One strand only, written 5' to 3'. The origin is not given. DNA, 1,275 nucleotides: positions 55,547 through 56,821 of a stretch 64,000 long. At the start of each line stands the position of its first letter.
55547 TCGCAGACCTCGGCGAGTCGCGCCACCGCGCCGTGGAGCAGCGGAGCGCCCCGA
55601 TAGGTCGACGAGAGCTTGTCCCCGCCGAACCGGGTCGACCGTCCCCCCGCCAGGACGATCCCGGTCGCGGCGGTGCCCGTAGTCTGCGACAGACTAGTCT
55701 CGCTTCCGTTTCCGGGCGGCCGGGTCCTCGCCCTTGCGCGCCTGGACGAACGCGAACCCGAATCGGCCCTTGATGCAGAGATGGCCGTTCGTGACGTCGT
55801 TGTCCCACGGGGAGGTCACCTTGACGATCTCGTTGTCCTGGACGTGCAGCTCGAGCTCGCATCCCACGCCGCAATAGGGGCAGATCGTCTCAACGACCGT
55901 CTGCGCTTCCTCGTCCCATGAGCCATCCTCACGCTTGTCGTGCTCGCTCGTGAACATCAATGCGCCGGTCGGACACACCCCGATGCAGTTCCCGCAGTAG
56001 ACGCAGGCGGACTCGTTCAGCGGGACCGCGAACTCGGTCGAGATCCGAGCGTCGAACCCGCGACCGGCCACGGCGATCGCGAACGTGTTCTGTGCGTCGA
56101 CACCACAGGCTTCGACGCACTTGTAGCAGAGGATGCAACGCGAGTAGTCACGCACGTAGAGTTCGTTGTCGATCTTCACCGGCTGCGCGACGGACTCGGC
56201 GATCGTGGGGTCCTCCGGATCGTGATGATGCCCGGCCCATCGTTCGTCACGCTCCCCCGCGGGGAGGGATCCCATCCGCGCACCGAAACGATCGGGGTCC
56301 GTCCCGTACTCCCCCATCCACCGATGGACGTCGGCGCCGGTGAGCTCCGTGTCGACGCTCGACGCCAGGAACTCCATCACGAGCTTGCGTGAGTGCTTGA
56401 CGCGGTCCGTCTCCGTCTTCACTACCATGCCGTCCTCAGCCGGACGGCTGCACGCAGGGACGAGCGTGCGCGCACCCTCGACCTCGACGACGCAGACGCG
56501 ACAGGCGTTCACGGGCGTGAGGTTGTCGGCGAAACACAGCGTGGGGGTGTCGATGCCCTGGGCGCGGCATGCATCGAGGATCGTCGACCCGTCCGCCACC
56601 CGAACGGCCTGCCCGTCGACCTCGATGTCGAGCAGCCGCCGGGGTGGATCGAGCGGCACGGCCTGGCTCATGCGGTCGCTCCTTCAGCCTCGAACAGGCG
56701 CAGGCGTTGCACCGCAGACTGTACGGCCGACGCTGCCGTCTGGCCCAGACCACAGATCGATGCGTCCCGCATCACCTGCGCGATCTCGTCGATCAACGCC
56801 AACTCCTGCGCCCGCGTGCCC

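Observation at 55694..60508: Fission and permuted gene order of formate dehydrogenase alpha around an fdsG-fdsB fusion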

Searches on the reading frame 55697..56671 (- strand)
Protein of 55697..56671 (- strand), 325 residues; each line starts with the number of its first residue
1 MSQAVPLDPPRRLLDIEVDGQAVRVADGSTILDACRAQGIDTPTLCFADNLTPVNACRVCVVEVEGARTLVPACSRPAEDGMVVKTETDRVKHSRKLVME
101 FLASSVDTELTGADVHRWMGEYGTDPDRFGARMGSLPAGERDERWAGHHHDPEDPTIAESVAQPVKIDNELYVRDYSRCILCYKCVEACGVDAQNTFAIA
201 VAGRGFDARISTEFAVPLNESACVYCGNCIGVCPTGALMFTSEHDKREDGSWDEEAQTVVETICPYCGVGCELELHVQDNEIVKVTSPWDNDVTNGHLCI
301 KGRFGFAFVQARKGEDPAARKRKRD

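Call 8: search_protein_families(library=pfam, proteins=[window:55697-56671:-], max_evalue=0.001)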
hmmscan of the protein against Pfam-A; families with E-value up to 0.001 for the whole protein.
window:55697-56671:- (325 aa): 10 families
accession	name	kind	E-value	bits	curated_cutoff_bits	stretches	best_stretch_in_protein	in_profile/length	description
PF13510.11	Fer2_4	-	1e-21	77.2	22.8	1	13-88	3-81/82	2Fe-2S iron-sulfur cluster binding domain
PF04879.21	Molybdop_Fe4S4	-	4.9e-20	71.7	22.7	1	258-310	2-54/55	Molybdopterin oxidoreductase Fe4S4 domain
PF00037.32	Fer4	-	1.9e-10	40.5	21.1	2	217-238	2-23/24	4Fe-4S binding domain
PF12838.12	Fer4_7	-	3.2e-10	40.8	27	2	178-237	1-52/52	4Fe-4S dicluster domain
PF13237.11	Fer4_10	-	1.7e-08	34.7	25.5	1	218-271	4-48/53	4Fe-4S dicluster domain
PF22117.2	Fer4_Nqo3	-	5.7e-08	33.3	27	1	175-238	7-66/67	NADH-quinone oxidoreductase subunit 3, ferredoxin-like domain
PF13187.11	Fer4_9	-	1.4e-05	25.5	27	1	178-237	1-51/52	4Fe-4S dicluster domain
PF13484.11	Fer4_16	-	7.7e-05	23.8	30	0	223-253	2-33/66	4Fe-4S double cluster binding domain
PF14697.11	Fer4_21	-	8.7e-05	23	35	1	176-236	5-55/59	4Fe-4S dicluster domain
PF12837.12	Fer4_6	-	0.00028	21.1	25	0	174-192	4-22/24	4Fe-4S binding domain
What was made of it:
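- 55694..56671 (-): NuoG/HoxU-like Fe-S subunit, 325 aa: [2Fe-2S], two ferredoxin-type [4Fe-4S], and the FS0 [4Fe-4S] domain. Pfam (call 8).
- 55742..55900 (-): Molybdop_Fe4S4 (FS0) domain, carried on the Fe-S subunit instead of the catalytic subunit: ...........LCIKGRF. PF04879, E 4.9e-20, residues 258-310 (call 8).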

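Call 12: find_homologous_proteins(query=window:55697-56671:-)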
Query window:55697-56671:- (325 aa): 8000 proteins with E <= 0.001 among 8000 candidates; the best 120 are listed.
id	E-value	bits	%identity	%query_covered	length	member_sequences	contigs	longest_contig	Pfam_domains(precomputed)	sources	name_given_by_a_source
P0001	3.9e-194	662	86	100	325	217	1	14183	PF13510.12,PF00037.33,PF12838.13,PF22117.3,PF13237.12,PF13187.12,PF04879.22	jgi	jgi:predicted molibdopterin-dependent oxidoreductase YjgC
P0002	5.5e-190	649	85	99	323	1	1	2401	PF13510.12,PF00037.33,PF12838.13,PF22117.3,PF13237.12,PF13187.12,PF04879.22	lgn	-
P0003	9.8e-188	641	84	99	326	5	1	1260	PF13510.12,PF00037.33,PF12838.13,PF22117.3,PF13237.12,PF13187.12,PF04879.22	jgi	-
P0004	6.9e-186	635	-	-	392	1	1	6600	PF13510.12,PF00037.33,PF13484.12,PF12838.13,PF22117.3,PF13237.12,PF13187.12,PF04879.22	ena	-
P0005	2.4e-185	633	84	100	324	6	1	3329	PF13510.12,PF00037.33,PF12838.13,PF22117.3,PF13237.12,PF13187.12,PF04879.22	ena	-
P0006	3.0e-185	633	84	98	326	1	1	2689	PF13510.12,PF00037.33,PF12838.13,PF22117.3,PF13237.12,PF13187.12,PF04879.22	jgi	jgi:predicted molibdopterin-dependent oxidoreductase YjgC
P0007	8.7e-185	632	82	99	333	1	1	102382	PF13510.12,PF00037.33,PF12838.13,PF22117.3,PF13237.12,PF13187.12,PF04879.22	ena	-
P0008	1.1e-183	628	83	99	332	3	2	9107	PF13510.12,PF00037.33,PF12838.13,PF22117.3,PF13237.12,PF13187.12,PF04879.22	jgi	jgi:predicted molibdopterin-dependent oxidoreductase YjgC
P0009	2.4e-183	627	84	99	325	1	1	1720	PF13510.12,PF00037.33,PF12838.13,PF22117.3,PF13237.12,PF04879.22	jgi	jgi:predicted molibdopterin-dependent oxidoreductase YjgC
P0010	2.4e-183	627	83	98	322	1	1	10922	PF13510.12,PF00037.33,PF12838.13,PF22117.3,PF13237.12,PF13187.12,PF04879.22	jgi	jgi:predicted molibdopterin-dependent oxidoreductase YjgC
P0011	2.8e-183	627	82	99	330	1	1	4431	PF13510.12,PF00037.33,PF12838.13,PF22117.3,PF13237.12,PF04879.22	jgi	jgi:predicted molibdopterin-dependent oxidoreductase YjgC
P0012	6.3e-183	625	82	100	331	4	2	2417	PF13510.12,PF00037.33,PF12838.13,PF22117.3,PF13237.12,PF13187.12,PF04879.22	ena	-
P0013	2.3e-181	620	81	100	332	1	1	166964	PF13510.12,PF00037.33,PF12838.13,PF22117.3,PF13237.12,PF13187.12,PF04879.22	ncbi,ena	-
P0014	3.2e-181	620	82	99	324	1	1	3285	PF13510.12,PF00037.33,PF13484.12,PF12838.13,PF22117.3,PF13237.12,PF04879.22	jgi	-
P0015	3.6e-181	620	81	100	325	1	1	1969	PF13510.12,PF00037.33,PF12838.13,PF22117.3,PF13237.12,PF04879.22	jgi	jgi:NADP-reducing hydrogenase subunit HndD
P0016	1.1e-180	618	82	98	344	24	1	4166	PF13510.12,PF00037.33,PF12838.13,PF22117.3,PF13237.12,PF13187.12,PF04879.22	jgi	jgi:predicted molibdopterin-dependent oxidoreductase YjgC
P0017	2.5e-180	617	82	98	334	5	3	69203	PF13510.12,PF00037.33,PF12838.13,PF22117.3,PF13237.12,PF13187.12,PF04879.22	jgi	jgi:NADP-reducing hydrogenase subunit HndD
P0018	4.8e-180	616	83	99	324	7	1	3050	PF13510.12,PF00037.33,PF12838.13,PF22117.3,PF13237.12,PF13187.12,PF04879.22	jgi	jgi:NADP-reducing hydrogenase subunit HndD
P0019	1.1e-179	615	82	97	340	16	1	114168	PF13510.12,PF00037.33,PF12838.13,PF22117.3,PF13237.12,PF04879.22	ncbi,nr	ncbi:MAG TPA: 2Fe-2S iron-sulfur cluster-binding protein [Actinomycetota bacterium]|nr:2Fe-2S iron-s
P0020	1.5e-179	614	82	98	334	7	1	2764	PF13510.12,PF00037.33,PF12838.13,PF22117.3,PF13237.12,PF04879.22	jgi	jgi:predicted molibdopterin-dependent oxidoreductase YjgC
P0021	3.3e-179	613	83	98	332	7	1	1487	PF13510.12,PF00037.33,PF12838.13,PF22117.3,PF13237.12,PF13187.12,PF04879.22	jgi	-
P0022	3.6e-179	613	81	98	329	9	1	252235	PF13510.12,PF00037.33,PF12838.13,PF22117.3,PF13237.12,PF13187.12,PF04879.22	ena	-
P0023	2.9e-178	610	81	96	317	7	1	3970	PF13510.12,PF00037.33,PF12838.13,PF13237.12,PF04879.22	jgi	jgi:predicted molibdopterin-dependent oxidoreductase YjgC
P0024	1.1e-177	608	82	96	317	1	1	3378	PF13510.12,PF00037.33,PF12838.13,PF13237.12,PF13187.12,PF04879.22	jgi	jgi:predicted molibdopterin-dependent oxidoreductase YjgC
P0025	1.4e-177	608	82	96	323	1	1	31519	PF13510.12,PF00037.33,PF12838.13,PF22117.3,PF13237.12,PF13187.12,PF04879.22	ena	-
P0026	1.8e-177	608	80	99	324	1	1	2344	PF13510.12,PF00037.33,PF12838.13,PF22117.3,PF13237.12,PF13187.12,PF04879.22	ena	-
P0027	2.0e-177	607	81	97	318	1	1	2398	PF13510.12,PF00037.33,PF12838.13,PF22117.3,PF13237.12,PF13187.12,PF04879.22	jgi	jgi:predicted molibdopterin-dependent oxidoreductase YjgC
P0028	2.1e-177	607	83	95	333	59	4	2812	PF13510.12,PF00037.33,PF12838.13,PF22117.3,PF13237.12,PF04879.22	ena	-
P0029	6.7e-177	606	81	98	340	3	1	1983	PF13510.12,PF00037.33,PF12838.13,PF22117.3,PF13237.12,PF04879.22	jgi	jgi:NADP-reducing hydrogenase subunit HndD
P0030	9.5e-177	605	82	98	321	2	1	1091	PF13510.12,PF00037.33,PF12838.13,PF22117.3,PF13237.12,PF13187.12,PF04879.22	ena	-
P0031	2.3e-176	604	83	95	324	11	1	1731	PF13510.12,PF00037.33,PF12838.13,PF22117.3,PF13237.12,PF04879.22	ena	-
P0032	2.9e-176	604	82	96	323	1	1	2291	PF13510.12,PF00037.33,PF12838.13,PF22117.3,PF13237.12,PF13187.12,PF04879.22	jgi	jgi:predicted molibdopterin-dependent oxidoreductase YjgC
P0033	8.3e-176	602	81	98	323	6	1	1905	PF13510.12,PF00037.33,PF12838.13,PF22117.3,PF13237.12,PF13187.12,PF04879.22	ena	-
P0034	1.1e-175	602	82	95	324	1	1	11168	PF13510.12,PF00037.33,PF12838.13,PF22117.3,PF13237.12,PF13187.12,PF04879.22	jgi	jgi:predicted molibdopterin-dependent oxidoreductase YjgC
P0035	1.3e-175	601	81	98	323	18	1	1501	PF13510.12,PF00037.33,PF12838.13,PF22117.3,PF13237.12,PF13187.12,PF04879.22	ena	-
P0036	1.6e-175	601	82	97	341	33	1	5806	PF13510.12,PF00037.33,PF12838.13,PF22117.3,PF13237.12,PF04879.22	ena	-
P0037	1.8e-175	601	79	99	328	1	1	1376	PF13510.12,PF00037.33,PF12838.13,PF22117.3,PF13237.12,PF13187.12,PF04879.22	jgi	jgi:NADP-reducing hydrogenase subunit HndD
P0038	1.8e-175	601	80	98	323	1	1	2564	PF13510.12,PF00037.33,PF12838.13,PF22117.3,PF13237.12,PF13187.12,PF04879.22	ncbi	-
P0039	3.4e-175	600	82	99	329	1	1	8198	PF13510.12,PF00037.33,PF12838.13,PF22117.3,PF13237.12,PF13187.12,PF04879.22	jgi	jgi:NADP-reducing hydrogenase subunit HndD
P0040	3.6e-175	600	81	96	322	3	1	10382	PF13510.12,PF00037.33,PF12838.13,PF22117.3,PF13237.12,PF13187.12,PF04879.22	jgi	jgi:predicted molibdopterin-dependent oxidoreductase YjgC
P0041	4.9e-175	599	78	100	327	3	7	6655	PF13510.12,PF00037.33,PF12838.13,PF22117.3,PF13237.12,PF13187.12,PF04879.22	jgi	jgi:predicted molibdopterin-dependent oxidoreductase YjgC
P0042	5.9e-175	599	82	96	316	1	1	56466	PF13510.12,PF00037.33,PF12838.13,PF22117.3,PF13237.12,PF04879.22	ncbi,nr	ncbi:MAG: (2Fe-2S)-binding protein [Actinobacteria bacterium]|nr:(2Fe-2S)-binding protein [Actinomyc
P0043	9.7e-175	598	80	98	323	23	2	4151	PF13510.12,PF00037.33,PF12838.13,PF22117.3,PF13237.12,PF13187.12,PF04879.22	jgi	jgi:predicted molibdopterin-dependent oxidoreductase YjgC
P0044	1.2e-174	598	80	99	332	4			PF13510.12,PF00037.33,PF12838.13,PF22117.3,PF13237.12,PF13187.12,PF04879.22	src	-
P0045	1.3e-174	598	80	95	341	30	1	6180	PF13510.12,PF00037.33,PF12838.13,PF22117.3,PF13237.12,PF04879.22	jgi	jgi:NADP-reducing hydrogenase subunit HndD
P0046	1.5e-174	598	81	95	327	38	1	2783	PF13510.12,PF00037.33,PF13484.12,PF12838.13,PF22117.3,PF13237.12,PF13187.12,PF04879.22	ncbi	-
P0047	2.3e-174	597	79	98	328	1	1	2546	PF13510.12,PF00037.33,PF12838.13,PF22117.3,PF13237.12,PF13187.12,PF04879.22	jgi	jgi:NADP-reducing hydrogenase subunit HndD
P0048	3.7e-174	597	80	98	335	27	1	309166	PF13510.12,PF00037.33,PF12838.13,PF22117.3,PF13237.12,PF13187.12,PF04879.22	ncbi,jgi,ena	jgi:NADP-reducing hydrogenase subunit HndD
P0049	3.9e-174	597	82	95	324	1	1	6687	PF13510.12,PF00037.33,PF12838.13,PF22117.3,PF13237.12,PF13187.12,PF04879.22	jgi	jgi:NADP-reducing hydrogenase subunit HndD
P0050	4.9e-174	596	81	96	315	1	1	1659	PF13510.12,PF00037.33,PF12838.13,PF22117.3,PF13237.12,PF13187.12,PF04879.22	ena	-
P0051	4.9e-174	596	81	97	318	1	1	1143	PF13510.12,PF00037.33,PF12838.13,PF22117.3,PF13237.12,PF13187.12,PF04879.22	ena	-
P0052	5.9e-174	596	79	96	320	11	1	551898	PF13510.12,PF00037.33,PF12838.13,PF22117.3,PF13237.12,PF04879.22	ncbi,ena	-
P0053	7.0e-174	596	81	95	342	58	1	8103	PF13510.12,PF00037.33,PF12838.13,PF22117.3,PF13237.12,PF04879.22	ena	-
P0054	8.1e-174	595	78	98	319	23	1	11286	PF13510.12,PF00037.33,PF12838.13,PF22117.3,PF13237.12,PF04879.22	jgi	-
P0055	8.8e-174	595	78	98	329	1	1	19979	PF13510.12,PF00037.33,PF13484.12,PF12838.13,PF22117.3,PF13237.12,PF04879.22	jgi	jgi:predicted molibdopterin-dependent oxidoreductase YjgC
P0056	1.2e-173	595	80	97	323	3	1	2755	PF13510.12,PF00037.33,PF12838.13,PF22117.3,PF13237.12,PF13187.12,PF04879.22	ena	-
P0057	1.4e-173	595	80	99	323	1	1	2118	PF13510.12,PF00037.33,PF12838.13,PF22117.3,PF13237.12,PF13187.12,PF04879.22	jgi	jgi:NADP-reducing hydrogenase subunit HndD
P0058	1.6e-173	595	79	98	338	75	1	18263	PF13510.12,PF00037.33,PF12838.13,PF22117.3,PF13237.12,PF04879.22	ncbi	-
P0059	2.1e-173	594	80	97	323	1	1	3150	PF13510.12,PF00037.33,PF12838.13,PF22117.3,PF13237.12,PF13187.12,PF04879.22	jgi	jgi:predicted molibdopterin-dependent oxidoreductase YjgC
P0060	3.4e-173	593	80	99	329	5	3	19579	PF13510.12,PF00037.33,PF12838.13,PF22117.3,PF13237.12,PF13187.12,PF04879.22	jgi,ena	-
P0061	3.4e-173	593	80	95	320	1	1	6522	PF13510.12,PF00037.33,PF12838.13,PF22117.3,PF13237.12,PF13187.12,PF04879.22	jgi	jgi:NADP-reducing hydrogenase subunit HndD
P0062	5.5e-173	593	79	100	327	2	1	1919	PF13510.12,PF00037.33,PF12838.13,PF22117.3,PF13237.12,PF13187.12,PF04879.22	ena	-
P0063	6.2e-173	593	80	97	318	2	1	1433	PF13510.12,PF00037.33,PF12838.13,PF22117.3,PF13237.12,PF04879.22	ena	-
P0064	6.6e-173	592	81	95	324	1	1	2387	PF13510.12,PF00037.33,PF12838.13,PF22117.3,PF13237.12,PF04879.22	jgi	jgi:predicted molibdopterin-dependent oxidoreductase YjgC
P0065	7.5e-173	592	79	98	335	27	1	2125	PF13510.12,PF00037.33,PF12838.13,PF22117.3,PF13237.12,PF04879.22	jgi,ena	jgi:NADP-reducing hydrogenase subunit HndD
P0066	8.5e-173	592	81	95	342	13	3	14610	PF13510.12,PF00037.33,PF12838.13,PF22117.3,PF13237.12,PF04879.22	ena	-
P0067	1.0e-172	592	79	95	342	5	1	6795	PF13510.12,PF00037.33,PF12838.13,PF22117.3,PF13237.12,PF04879.22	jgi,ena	-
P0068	1.1e-172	592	81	96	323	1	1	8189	PF13510.12,PF00037.33,PF12838.13,PF22117.3,PF13237.12,PF13187.12,PF04879.22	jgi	-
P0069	2.1e-172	591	78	100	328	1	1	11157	PF13510.12,PF00037.33,PF12838.13,PF22117.3,PF13237.12,PF13187.12,PF04879.22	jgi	jgi:NADP-reducing hydrogenase subunit HndD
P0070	2.3e-172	591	79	98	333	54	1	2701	PF13510.12,PF00037.33,PF12838.13,PF22117.3,PF13237.12,PF04879.22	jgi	jgi:NADP-reducing hydrogenase subunit HndD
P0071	2.8e-172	590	80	95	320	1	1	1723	PF13510.12,PF00037.33,PF12838.13,PF22117.3,PF13237.12,PF13187.12,PF04879.22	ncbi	-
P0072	3.3e-172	590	80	95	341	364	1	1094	PF13510.12,PF00037.33,PF12838.13,PF22117.3,PF13237.12,PF04879.22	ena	-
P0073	4.0e-172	590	78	99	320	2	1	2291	PF13510.12,PF00037.33,PF12838.13,PF22117.3,PF13237.12,PF04879.22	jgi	-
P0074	4.2e-172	590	79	98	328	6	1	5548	PF13510.12,PF00037.33,PF13484.12,PF12838.13,PF22117.3,PF13237.12,PF04879.22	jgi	jgi:NADP-reducing hydrogenase subunit HndD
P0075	4.8e-172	590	79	95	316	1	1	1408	PF13510.12,PF00037.33,PF12838.13,PF22117.3,PF13237.12,PF04879.22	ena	-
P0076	5.4e-172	589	77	99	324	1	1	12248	PF13510.12,PF00037.33,PF12838.13,PF22117.3,PF13237.12,PF13187.12,PF04879.22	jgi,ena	-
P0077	8.9e-172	589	80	97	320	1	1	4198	PF13510.12,PF00037.33,PF12838.13,PF22117.3,PF13237.12,PF13187.12,PF04879.22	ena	-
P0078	9.0e-172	589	78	100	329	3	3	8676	PF13510.12,PF00037.33,PF12838.13,PF22117.3,PF13237.12,PF13187.12,PF04879.22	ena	-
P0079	1.6e-171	588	79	96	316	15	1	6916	PF13510.12,PF00037.33,PF12838.13,PF22117.3,PF13237.12,PF04879.22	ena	-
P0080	1.7e-171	588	78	99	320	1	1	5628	PF13510.12,PF00037.33,PF12838.13,PF22117.3,PF13237.12,PF04879.22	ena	-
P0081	1.7e-171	588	79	96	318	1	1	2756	PF13510.12,PF00037.33,PF12838.13,PF22117.3,PF13237.12,PF04879.22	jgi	jgi:predicted molibdopterin-dependent oxidoreductase YjgC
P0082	1.9e-171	588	79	96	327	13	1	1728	PF13510.12,PF00037.33,PF13484.12,PF12838.13,PF22117.3,PF13237.12,PF04879.22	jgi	jgi:NADP-reducing hydrogenase subunit HndD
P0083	1.9e-171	588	79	97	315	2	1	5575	PF13510.12,PF00037.33,PF12838.13,PF22117.3,PF13237.12,PF13187.12,PF04879.22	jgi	jgi:NADP-reducing hydrogenase subunit HndD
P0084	3.0e-171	587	79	95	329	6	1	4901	PF13510.12,PF00037.33,PF12838.13,PF22117.3,PF13237.12,PF04879.22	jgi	jgi:NADP-reducing hydrogenase subunit HndD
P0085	3.1e-171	587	78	100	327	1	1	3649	PF13510.12,PF00037.33,PF13484.12,PF12838.13,PF22117.3,PF13237.12,PF13187.12,PF04879.22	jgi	jgi:NADP-reducing hydrogenase subunit HndD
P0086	3.2e-171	587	77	98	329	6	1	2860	PF13510.12,PF00037.33,PF12838.13,PF22117.3,PF13237.12,PF04879.22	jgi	jgi:predicted molibdopterin-dependent oxidoreductase YjgC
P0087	3.2e-171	587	79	98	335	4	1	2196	PF13510.12,PF00037.33,PF12838.13,PF22117.3,PF13237.12,PF13187.12,PF04879.22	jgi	jgi:NADP-reducing hydrogenase subunit HndD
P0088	3.6e-171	587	79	96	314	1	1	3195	PF13510.12,PF00037.33,PF12838.13,PF22117.3,PF13237.12,PF04879.22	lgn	-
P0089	4.6e-171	586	80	95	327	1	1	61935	PF13510.12,PF00037.33,PF12838.13,PF22117.3,PF13237.12,PF13187.12,PF04879.22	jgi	jgi:predicted molibdopterin-dependent oxidoreductase YjgC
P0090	5.3e-171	586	79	97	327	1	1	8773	PF13510.12,PF00037.33,PF12838.13,PF22117.3,PF13237.12,PF13187.12,PF04879.22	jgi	jgi:NADP-reducing hydrogenase subunit HndD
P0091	5.3e-171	586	79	96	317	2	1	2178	PF13510.12,PF00037.33,PF12838.13,PF22117.3,PF13237.12,PF13187.12,PF04879.22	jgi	jgi:predicted molibdopterin-dependent oxidoreductase YjgC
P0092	5.8e-171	586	79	96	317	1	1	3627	PF13510.12,PF00037.33,PF12838.13,PF13237.12,PF04879.22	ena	-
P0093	6.2e-171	586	79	96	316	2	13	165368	PF13510.12,PF00037.33,PF12838.13,PF22117.3,PF13237.12,PF04879.22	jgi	jgi:predicted molibdopterin-dependent oxidoreductase YjgC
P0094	8.0e-171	586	79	96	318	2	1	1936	PF13510.12,PF00037.33,PF12838.13,PF22117.3,PF13237.12,PF04879.22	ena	-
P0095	8.0e-171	586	78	97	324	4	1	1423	PF13510.12,PF00037.33,PF12838.13,PF22117.3,PF13237.12,PF04879.22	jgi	jgi:predicted molibdopterin-dependent oxidoreductase YjgC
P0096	9.1e-171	585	78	98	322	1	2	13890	PF13510.12,PF00037.33,PF12838.13,PF22117.3,PF13237.12,PF13187.12,PF04879.22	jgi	jgi:NADP-reducing hydrogenase subunit HndD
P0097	1.0e-170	585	80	96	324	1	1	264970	PF13510.12,PF00037.33,PF12838.13,PF22117.3,PF13237.12,PF13187.12,PF04879.22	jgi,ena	-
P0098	1.3e-170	585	79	96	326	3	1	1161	PF13510.12,PF00037.33,PF13484.12,PF12838.13,PF22117.3,PF13237.12,PF13187.12,PF04879.22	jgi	jgi:NADP-reducing hydrogenase subunit HndD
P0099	1.3e-170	585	79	96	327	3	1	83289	PF13510.12,PF00037.33,PF13484.12,PF12838.13,PF22117.3,PF13237.12,PF13187.12,PF04879.22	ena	-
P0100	1.3e-170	585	80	96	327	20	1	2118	PF13510.12,PF00037.33,PF12838.13,PF22117.3,PF13237.12,PF13187.12,PF04879.22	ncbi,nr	ncbi:MAG: (2Fe-2S)-binding protein [Actinobacteria bacterium]|nr:(2Fe-2S)-binding protein [Actinomyc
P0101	1.6e-170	585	77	99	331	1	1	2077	PF13510.12,PF00037.33,PF12838.13,PF22117.3,PF13237.12,PF13187.12,PF04879.22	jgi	jgi:predicted molibdopterin-dependent oxidoreductase YjgC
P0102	1.7e-170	585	79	96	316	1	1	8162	PF13510.12,PF00037.33,PF12838.13,PF22117.3,PF13237.12,PF04879.22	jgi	jgi:predicted molibdopterin-dependent oxidoreductase YjgC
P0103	1.9e-170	584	77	100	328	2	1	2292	PF13510.12,PF00037.33,PF13484.12,PF12838.13,PF22117.3,PF13237.12,PF13187.12,PF04879.22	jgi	-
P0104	2.0e-170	584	77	100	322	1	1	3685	PF13510.12,PF00037.33,PF13484.12,PF12838.13,PF22117.3,PF13237.12,PF13187.12,PF04879.22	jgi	jgi:NADP-reducing hydrogenase subunit HndD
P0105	2.2e-170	584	80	95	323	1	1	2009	PF13510.12,PF00037.33,PF12838.13,PF22117.3,PF13237.12,PF13187.12,PF04879.22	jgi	jgi:predicted molibdopterin-dependent oxidoreductase YjgC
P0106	2.3e-170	584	78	96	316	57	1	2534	PF13510.12,PF00037.33,PF12838.13,PF22117.3,PF13237.12,PF04879.22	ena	-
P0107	6.3e-170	583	77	98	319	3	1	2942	PF13510.12,PF00037.33,PF12838.13,PF22117.3,PF13237.12,PF13187.12,PF04879.22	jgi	jgi:predicted molibdopterin-dependent oxidoreductase YjgC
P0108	6.7e-170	583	79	95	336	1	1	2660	PF13510.12,PF00037.33,PF13484.12,PF12838.13,PF22117.3,PF13237.12,PF04879.22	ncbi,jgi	jgi:predicted molibdopterin-dependent oxidoreductase YjgC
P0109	1.0e-169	582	78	96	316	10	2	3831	PF13510.12,PF00037.33,PF12838.13,PF22117.3,PF13237.12,PF04879.22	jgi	jgi:NADP-reducing hydrogenase subunit HndD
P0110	1.2e-169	582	79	95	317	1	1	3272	PF13510.12,PF00037.33,PF12838.13,PF22117.3,PF13237.12,PF04879.22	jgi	jgi:NADP-reducing hydrogenase subunit HndD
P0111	1.3e-169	582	78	96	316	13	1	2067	PF13510.12,PF00037.33,PF12838.13,PF22117.3,PF13237.12,PF04879.22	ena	-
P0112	1.7e-169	581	78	95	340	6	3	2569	PF13510.12,PF00037.33,PF12838.13,PF22117.3,PF13237.12,PF04879.22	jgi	jgi:NADP-reducing hydrogenase subunit HndD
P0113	1.7e-169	581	79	96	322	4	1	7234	PF13510.12,PF00037.33,PF13484.12,PF12838.13,PF22117.3,PF13237.12,PF13187.12,PF04879.22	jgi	jgi:NADP-reducing hydrogenase subunit HndD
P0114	1.7e-169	581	80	96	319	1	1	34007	PF13510.12,PF00037.33,PF13484.12,PF12838.13,PF22117.3,PF13237.12,PF13187.12,PF04879.22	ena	-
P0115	1.8e-169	581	78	94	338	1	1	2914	PF13510.12,PF00037.33,PF12838.13,PF22117.3,PF13237.12,PF13187.12,PF04879.22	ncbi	ncbi:MAG TPA: 2Fe-2S iron-sulfur cluster-binding protein [Actinomycetota bacterium]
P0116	2.3e-169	581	79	95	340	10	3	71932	PF13510.12,PF00037.33,PF12838.13,PF22117.3,PF13237.12,PF04879.22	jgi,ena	jgi:predicted molibdopterin-dependent oxidoreductase YjgC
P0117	2.3e-169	581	79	95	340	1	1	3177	PF13510.12,PF00037.33,PF12838.13,PF22117.3,PF13237.12,PF04879.22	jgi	jgi:NADP-reducing hydrogenase subunit HndD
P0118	3.0e-169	580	80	95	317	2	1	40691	PF13510.12,PF00037.33,PF12838.13,PF22117.3,PF13237.12,PF13187.12,PF04879.22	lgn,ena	-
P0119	3.6e-169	580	77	99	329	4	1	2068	PF13510.12,PF00037.33,PF12838.13,PF22117.3,PF13237.12,PF04879.22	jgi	jgi:NADP-reducing hydrogenase subunit HndD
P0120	4.8e-169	580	78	97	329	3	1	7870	PF13510.12,PF00037.33,PF12838.13,PF22117.3,PF13237.12,PF04879.22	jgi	jgi:NADP-reducing hydrogenase subunit HndD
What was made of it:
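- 55694..56671 (-): More than 120 clusters at 77% identity or above have the same length and architecture (call 12).
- More than 120 protein clusters of the Fe-S subunit all end at the same point (call 12).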

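Call 13: find_encoding_contigs(protein=P0052, flank=8000, max_places=3)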
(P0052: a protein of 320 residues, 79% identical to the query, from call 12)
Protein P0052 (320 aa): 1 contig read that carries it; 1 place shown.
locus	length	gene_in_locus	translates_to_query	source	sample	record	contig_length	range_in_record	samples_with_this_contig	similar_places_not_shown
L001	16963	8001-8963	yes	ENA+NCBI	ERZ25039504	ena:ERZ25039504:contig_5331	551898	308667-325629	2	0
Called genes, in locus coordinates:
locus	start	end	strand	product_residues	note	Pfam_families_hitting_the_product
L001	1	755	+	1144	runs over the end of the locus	PF13510:Fer2_4, PF00890:FAD_binding_2 (weak), PF01266:DAO (weak), PF03486:HI0933_like (weak), PF07992:Pyr_redox_2, PF12831:FAD_oxidored (weak), PF17806:SO_alpha_A3, PF01571:GCV_T, +3 more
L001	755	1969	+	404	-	PF01266:DAO, PF13450:NAD_binding_8 (weak), PF13738:Pyr_redox_3 (faint)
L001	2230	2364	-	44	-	-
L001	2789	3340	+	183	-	PF02634:FdhD-NarQ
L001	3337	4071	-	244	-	PF01988:VIT1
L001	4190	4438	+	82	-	PF00384:Molybdopterin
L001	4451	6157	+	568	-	PF00384:Molybdopterin, PF01568:Molydop_binding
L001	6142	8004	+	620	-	PF01257:2Fe-2S_thioredx, PF01512:Complex1_51K, PF10531:SLBB, PF22461:SLBB_2, PF10589:NADH_4Fe-4S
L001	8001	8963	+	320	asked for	PF13510:Fer2_4, PF13237:Fer4_10 (faint), PF22117:Fer4_Nqo3 (weak), PF12838:Fer4_7, PF00037:Fer4 (weak), PF04879:Molybdop_Fe4S4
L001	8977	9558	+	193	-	PF12804:NTP_transf_3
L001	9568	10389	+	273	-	PF00753:Lactamase_B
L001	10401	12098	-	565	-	PF07690:MFS_1, PF00027:cNMP_binding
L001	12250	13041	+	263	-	-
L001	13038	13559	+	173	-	-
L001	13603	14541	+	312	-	PF00696:AA_kinase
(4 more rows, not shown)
